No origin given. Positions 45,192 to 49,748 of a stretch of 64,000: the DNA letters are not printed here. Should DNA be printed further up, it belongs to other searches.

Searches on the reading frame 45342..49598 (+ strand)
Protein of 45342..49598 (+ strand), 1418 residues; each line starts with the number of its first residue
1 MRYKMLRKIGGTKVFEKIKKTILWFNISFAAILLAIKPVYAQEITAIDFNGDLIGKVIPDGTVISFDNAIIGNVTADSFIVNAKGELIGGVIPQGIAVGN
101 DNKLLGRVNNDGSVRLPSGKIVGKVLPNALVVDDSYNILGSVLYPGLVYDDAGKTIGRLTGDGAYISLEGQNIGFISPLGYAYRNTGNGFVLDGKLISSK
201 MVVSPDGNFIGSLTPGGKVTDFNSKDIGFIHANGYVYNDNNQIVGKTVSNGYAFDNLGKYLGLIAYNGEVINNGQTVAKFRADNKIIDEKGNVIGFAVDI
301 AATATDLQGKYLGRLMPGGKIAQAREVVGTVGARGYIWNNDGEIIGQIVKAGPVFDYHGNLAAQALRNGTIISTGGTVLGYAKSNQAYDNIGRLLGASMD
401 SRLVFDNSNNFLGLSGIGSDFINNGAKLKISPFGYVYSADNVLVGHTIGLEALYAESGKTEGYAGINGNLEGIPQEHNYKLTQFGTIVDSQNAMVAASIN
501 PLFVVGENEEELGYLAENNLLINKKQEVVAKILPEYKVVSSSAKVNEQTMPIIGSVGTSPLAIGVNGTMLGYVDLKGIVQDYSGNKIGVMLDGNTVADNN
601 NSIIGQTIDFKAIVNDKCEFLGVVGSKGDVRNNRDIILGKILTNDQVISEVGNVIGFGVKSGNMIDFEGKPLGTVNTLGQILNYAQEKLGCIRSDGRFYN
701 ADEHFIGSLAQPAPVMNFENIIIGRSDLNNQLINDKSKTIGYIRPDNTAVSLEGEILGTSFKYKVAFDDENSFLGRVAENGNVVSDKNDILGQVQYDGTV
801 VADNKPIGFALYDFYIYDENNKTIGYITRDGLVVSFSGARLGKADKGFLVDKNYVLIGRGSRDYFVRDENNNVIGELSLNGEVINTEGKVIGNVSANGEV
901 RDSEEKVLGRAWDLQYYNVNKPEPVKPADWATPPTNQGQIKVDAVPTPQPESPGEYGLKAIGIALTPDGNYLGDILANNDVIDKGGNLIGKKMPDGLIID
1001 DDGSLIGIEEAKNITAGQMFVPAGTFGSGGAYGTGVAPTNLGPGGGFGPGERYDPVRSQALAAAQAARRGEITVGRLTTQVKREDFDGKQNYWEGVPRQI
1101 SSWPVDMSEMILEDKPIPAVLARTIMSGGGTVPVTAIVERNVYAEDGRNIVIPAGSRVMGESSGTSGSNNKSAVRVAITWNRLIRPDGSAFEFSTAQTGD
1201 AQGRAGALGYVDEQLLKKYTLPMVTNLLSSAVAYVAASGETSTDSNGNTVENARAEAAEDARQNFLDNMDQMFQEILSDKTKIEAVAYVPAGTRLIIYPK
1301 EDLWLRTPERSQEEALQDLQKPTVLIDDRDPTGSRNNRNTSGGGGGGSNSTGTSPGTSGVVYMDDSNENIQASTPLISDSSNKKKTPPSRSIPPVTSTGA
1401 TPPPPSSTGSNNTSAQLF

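Call 6: search_protein_families(library=pfam, proteins=[window:45342-49598:+], max_evalue=0.01)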
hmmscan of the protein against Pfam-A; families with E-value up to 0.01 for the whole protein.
window:45342-49598:+ (1418 aa): 4 families
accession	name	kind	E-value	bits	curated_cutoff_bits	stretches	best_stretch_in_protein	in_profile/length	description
PF21785.3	Bflower_2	-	1.9e-53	179.5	38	9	197-281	15-97/112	5-fold beta-flower protein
PF03743.19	TrbI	-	1.9e-31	109.8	35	1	1111-1305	2-188/188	Bacterial conjugation TrbI-like protein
PF21784.3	Bflower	-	1.4e-14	54.8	25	2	806-853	10-56/116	4-fold beta flower protein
PF12396.14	DUF3659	-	1.4e-07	31.7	24.8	0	306-348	16-55/61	Protein of unknown function (DUF3659)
